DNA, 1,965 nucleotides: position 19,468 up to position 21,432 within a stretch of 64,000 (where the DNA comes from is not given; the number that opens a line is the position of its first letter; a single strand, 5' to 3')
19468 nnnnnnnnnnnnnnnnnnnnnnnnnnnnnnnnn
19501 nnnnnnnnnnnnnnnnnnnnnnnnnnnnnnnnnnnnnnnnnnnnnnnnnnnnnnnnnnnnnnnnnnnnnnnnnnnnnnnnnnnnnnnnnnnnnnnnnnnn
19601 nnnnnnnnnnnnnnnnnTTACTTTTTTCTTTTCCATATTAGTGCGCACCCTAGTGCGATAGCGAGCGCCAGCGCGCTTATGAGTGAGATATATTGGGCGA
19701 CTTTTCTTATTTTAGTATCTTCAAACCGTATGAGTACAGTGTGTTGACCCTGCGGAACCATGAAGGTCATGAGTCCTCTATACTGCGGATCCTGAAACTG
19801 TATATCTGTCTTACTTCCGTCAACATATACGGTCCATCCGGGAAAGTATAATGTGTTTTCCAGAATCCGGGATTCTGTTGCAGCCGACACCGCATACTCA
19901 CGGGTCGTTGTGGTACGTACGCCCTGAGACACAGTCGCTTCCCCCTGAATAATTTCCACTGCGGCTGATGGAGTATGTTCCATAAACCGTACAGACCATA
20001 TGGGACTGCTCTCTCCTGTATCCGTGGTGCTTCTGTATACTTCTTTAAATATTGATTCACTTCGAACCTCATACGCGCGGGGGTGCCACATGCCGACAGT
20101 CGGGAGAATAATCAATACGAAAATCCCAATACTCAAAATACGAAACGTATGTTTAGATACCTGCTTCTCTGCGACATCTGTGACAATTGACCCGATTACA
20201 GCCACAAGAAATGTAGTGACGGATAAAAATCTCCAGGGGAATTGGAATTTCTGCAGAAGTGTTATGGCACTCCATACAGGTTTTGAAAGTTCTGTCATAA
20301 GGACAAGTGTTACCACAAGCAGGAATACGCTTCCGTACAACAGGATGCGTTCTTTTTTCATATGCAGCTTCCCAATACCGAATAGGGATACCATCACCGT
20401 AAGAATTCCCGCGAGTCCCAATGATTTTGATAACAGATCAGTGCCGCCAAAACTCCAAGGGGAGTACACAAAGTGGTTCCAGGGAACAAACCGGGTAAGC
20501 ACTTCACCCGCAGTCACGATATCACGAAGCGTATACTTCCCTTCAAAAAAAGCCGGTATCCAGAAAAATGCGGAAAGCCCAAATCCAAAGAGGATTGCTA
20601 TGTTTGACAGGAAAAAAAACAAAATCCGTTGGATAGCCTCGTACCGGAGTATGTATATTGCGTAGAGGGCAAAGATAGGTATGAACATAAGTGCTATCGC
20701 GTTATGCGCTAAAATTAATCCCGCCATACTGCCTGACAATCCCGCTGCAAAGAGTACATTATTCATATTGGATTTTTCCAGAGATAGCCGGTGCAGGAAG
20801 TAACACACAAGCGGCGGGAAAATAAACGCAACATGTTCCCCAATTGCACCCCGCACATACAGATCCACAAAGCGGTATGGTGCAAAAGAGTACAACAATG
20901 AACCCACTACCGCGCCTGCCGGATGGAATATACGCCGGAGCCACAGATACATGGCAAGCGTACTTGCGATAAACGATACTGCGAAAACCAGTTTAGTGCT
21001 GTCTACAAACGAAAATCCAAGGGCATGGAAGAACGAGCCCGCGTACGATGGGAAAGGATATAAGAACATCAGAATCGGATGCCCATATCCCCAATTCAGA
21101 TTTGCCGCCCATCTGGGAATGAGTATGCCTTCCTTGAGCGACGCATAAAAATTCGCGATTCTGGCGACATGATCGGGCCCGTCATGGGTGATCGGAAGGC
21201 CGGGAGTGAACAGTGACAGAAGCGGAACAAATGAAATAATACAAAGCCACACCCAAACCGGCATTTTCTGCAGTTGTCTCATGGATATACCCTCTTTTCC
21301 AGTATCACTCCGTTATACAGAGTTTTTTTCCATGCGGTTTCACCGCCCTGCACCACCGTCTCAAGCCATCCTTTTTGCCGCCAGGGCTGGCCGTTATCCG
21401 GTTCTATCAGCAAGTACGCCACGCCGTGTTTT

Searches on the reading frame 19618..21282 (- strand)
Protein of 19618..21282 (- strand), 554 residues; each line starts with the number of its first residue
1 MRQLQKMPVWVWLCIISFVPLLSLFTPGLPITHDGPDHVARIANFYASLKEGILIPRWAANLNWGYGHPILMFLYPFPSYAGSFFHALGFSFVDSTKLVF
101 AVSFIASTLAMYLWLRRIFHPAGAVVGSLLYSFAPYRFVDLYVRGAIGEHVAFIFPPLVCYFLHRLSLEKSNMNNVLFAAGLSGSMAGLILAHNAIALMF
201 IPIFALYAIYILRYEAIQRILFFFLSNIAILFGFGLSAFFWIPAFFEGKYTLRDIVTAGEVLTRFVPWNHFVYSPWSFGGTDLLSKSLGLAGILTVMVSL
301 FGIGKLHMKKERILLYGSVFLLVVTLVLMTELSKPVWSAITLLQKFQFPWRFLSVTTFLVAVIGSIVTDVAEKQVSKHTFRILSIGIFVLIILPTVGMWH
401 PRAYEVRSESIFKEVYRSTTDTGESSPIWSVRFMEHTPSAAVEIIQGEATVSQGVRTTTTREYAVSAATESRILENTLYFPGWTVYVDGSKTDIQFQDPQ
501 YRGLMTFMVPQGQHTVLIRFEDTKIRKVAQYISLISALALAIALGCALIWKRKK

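Call 3: search_protein_families(library=pfam, proteins=[window:19618-21282:-], max_evalue=0.01)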
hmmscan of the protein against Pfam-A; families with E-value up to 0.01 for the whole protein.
window:19618-21282:- (554 aa): 1 family
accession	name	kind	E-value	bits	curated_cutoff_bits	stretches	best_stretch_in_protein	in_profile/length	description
PF10131.15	PTPS_related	-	1.7e-13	50.4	26.4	1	75-422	4-331/621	6-pyruvoyl-tetrahydropterin synthase related domain; membrane protein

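Call 36: search_protein_families(library=ncbifam, proteins=[window:19618-21282:-], max_evalue=0.001)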
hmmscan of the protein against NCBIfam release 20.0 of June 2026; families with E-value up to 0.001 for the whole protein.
window:19618-21282:- (554 aa): 0 families

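Call 57: find_homologous_proteins(query=window:19618-21282:-, max_evalue=0.00001)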
Query window:19618-21282:- (554 aa): 1856 proteins with E <= 0.00001 among 8000 candidates; the best 120 are listed.
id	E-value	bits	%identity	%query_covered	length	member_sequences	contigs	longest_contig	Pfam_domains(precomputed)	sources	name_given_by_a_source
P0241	0.0e+0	1240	100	100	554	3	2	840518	PF10131.16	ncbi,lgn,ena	-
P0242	3.5e-283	958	76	100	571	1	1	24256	PF10131.16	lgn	-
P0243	6.0e-249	845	67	100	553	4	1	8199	PF10131.16,PF13231.13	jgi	-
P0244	7.2e-229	779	62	100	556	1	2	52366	PF10131.16,PF13231.13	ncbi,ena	-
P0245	2.4e-207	708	59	100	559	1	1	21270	PF10131.16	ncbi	-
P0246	3.9e-202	691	56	95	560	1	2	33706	PF10131.16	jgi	jgi:hypothetical protein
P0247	1.8e-200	685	57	100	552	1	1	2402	PF10131.16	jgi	jgi:hypothetical protein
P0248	7.8e-200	683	59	98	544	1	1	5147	PF10131.16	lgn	-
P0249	2.3e-199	682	56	100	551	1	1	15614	PF10131.16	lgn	-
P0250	3.9e-198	678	56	100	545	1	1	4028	-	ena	-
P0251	9.1e-198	676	55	97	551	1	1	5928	-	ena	-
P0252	1.9e-197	675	56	98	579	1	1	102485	PF10131.16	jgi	jgi:hypothetical protein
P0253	2.3e-197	675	57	100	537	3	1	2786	PF10131.16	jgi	-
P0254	6.2e-196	670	55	100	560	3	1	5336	-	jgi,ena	-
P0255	8.1e-196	670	56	96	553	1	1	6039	PF10131.16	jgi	jgi:uncharacterized membrane protein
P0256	8.8e-195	666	55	100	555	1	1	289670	PF10131.16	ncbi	-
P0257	1.8e-194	665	54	100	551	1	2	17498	PF10131.16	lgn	-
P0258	5.1e-194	664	56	100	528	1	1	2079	PF10131.16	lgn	-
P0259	6.5e-194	664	56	100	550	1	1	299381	PF10131.16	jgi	jgi:uncharacterized membrane protein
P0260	1.5e-193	662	54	99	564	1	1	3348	PF10131.16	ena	-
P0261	2.7e-193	662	55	98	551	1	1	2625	PF10131.16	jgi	-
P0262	3.6e-193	661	54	99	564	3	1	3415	PF10131.16,PF13231.13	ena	-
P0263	4.0e-193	661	57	98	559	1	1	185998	PF10131.16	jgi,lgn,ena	-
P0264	5.9e-193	660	54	98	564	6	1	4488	PF10131.16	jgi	-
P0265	9.8e-193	660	58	96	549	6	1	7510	PF10131.16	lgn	-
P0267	1.7e-192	659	55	98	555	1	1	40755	PF10131.16,PF09586.17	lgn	-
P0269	3.4e-192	658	55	100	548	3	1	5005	PF10131.16,PF09586.17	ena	-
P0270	3.7e-192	658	55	100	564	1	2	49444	PF10131.16,PF09586.17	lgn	-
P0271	5.3e-192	657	54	98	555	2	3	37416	PF10131.16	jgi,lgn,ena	-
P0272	6.0e-192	657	55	100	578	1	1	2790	PF10131.16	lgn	-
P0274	1.1e-191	656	54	99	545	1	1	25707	PF10131.16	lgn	-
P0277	2.7e-191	655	55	99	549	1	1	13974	PF10131.16,PF09586.17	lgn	-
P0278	2.7e-191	655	54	100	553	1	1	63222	PF10131.16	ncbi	-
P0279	3.9e-191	654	54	100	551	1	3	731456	PF10131.16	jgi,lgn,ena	jgi:uncharacterized membrane protein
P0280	4.1e-191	654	53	100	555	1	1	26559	PF10131.16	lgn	-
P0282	2.6e-190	652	54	100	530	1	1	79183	PF10131.16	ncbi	-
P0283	2.9e-190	652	55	98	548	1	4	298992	PF10131.16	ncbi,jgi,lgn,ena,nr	ncbi:MAG TPA: 6-pyruvoyl-tetrahydropterin synthase-related protein [Patescibacteria group bacterium]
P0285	6.0e-190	650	55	100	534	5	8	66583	PF10131.16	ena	-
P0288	1.3e-189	649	55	97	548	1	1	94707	PF10131.16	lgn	-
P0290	1.7e-189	649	54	98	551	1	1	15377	PF10131.16,PF13231.13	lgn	-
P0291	1.8e-189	649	54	100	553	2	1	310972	PF10131.16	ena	-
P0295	2.4e-188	645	54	100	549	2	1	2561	PF10131.16,PF09586.17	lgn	-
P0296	5.0e-188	644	54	100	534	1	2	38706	PF10131.16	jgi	jgi:uncharacterized membrane protein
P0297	6.5e-188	644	54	99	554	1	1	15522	PF10131.16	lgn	-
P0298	8.3e-188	643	54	97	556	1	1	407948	PF10131.16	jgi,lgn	jgi:uncharacterized membrane protein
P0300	1.4e-187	643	54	98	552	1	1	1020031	-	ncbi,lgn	ncbi:MAG: hypothetical protein WAV51_02975 [Microgenomates group bacterium]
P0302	3.6e-187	641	52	100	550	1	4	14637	PF10131.16,PF13231.13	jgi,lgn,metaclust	metaclust:\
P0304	9.0e-187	640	54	100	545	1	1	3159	PF10131.16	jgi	jgi:hypothetical protein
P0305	9.1e-187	640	55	96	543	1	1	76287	PF09586.17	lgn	-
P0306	1.1e-186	640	55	94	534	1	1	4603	PF10131.16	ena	-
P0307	1.2e-186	640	53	100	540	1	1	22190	PF10131.16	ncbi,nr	ncbi:MAG: hypothetical protein NT149_02560 [Candidatus Gottesmanbacteria bacterium]|nr:hypothetical 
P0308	1.7e-186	639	53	100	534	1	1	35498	PF10131.16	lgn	-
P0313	7.4e-186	637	54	97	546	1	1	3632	PF10131.16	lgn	-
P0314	1.2e-185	636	55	95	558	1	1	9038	PF10131.16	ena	-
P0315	1.4e-185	636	55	98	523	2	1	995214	PF10131.16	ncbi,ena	-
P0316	1.9e-185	636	54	97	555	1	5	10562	PF10131.16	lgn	-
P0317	2.3e-185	635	54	100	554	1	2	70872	PF10131.16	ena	-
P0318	2.7e-185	635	54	98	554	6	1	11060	PF10131.16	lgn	-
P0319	2.8e-185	635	54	100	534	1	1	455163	PF10131.16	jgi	jgi:uncharacterized membrane protein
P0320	3.0e-185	635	53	100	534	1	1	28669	PF10131.16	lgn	-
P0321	1.4e-184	633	53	100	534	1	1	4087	PF10131.16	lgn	-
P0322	1.9e-184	632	52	100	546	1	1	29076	PF10131.16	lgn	-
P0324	3.3e-184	632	51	100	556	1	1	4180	PF10131.16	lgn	-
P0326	5.6e-184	631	54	98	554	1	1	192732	PF10131.16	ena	-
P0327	6.3e-184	631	53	97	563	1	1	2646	PF10131.16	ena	-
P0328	7.1e-184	630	53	98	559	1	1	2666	PF10131.16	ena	-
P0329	7.2e-184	630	54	97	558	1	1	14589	PF10131.16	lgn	-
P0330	7.7e-184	630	54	95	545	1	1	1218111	PF10131.16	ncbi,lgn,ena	-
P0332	1.3e-183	630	53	100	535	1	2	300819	PF10131.16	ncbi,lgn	-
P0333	1.4e-183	629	53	100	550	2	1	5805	PF10131.16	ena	-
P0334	2.6e-183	629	51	100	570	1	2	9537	PF10131.16,PF09586.17,PF13231.13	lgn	-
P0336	4.9e-183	628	54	97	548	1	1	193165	PF10131.16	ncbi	-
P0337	4.9e-183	628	53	95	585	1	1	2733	PF10131.16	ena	-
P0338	5.3e-183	628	52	97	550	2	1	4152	PF10131.16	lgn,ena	-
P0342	1.6e-182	626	56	95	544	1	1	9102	PF10131.16,PF09586.17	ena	-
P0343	1.8e-182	626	51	98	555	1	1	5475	PF10131.16,PF13231.13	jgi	jgi:uncharacterized membrane protein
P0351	1.7e-181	623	54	98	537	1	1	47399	PF10131.16,PF09586.17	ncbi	-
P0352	1.7e-181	623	54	96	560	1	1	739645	PF10131.16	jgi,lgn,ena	-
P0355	2.1e-181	622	54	98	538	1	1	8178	PF10131.16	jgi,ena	-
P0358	3.3e-181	622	56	95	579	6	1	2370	PF10131.16,PF09586.17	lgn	-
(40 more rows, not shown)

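Call 58: find_encoding_contigs(protein=P0300, flank=10000, max_places=1)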
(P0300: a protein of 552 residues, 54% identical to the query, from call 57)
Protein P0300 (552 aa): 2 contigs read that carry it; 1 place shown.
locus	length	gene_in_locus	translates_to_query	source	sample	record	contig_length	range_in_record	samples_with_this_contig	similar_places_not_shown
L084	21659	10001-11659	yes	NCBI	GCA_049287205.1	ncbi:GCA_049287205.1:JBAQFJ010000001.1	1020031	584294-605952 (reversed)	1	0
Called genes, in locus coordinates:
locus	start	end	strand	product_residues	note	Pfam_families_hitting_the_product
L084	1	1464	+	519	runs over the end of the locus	-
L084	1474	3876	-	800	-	PF09586:YfhO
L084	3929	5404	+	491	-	-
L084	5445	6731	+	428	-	PF09594:GT87 (weak)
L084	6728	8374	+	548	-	PF02366:PMT (weak)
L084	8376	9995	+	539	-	PF13231:PMT_2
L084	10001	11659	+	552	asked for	-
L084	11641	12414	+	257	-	PF00535:Glycos_transf_2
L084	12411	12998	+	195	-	-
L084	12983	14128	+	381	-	PF13231:PMT_2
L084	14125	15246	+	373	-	PF26314:MptA_B_family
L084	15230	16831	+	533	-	-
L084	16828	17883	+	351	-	PF13439:Glyco_transf_4, PF13579:Glyco_trans_4_4 (weak), PF20706:GT4-conflict, PF00534:Glycos_transf_1, PF13692:Glyco_trans_1_4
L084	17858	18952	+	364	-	-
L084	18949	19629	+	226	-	PF00535:Glycos_transf_2, PF10111:Glyco_tranf_2_2, PF13641:Glyco_tranf_2_3 (weak)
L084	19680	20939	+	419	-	PF01943:Polysacc_synt (weak), PF13440:Polysacc_synt_3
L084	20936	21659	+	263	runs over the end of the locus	PF00535:Glycos_transf_2, PF10111:Glyco_tranf_2_2 (weak)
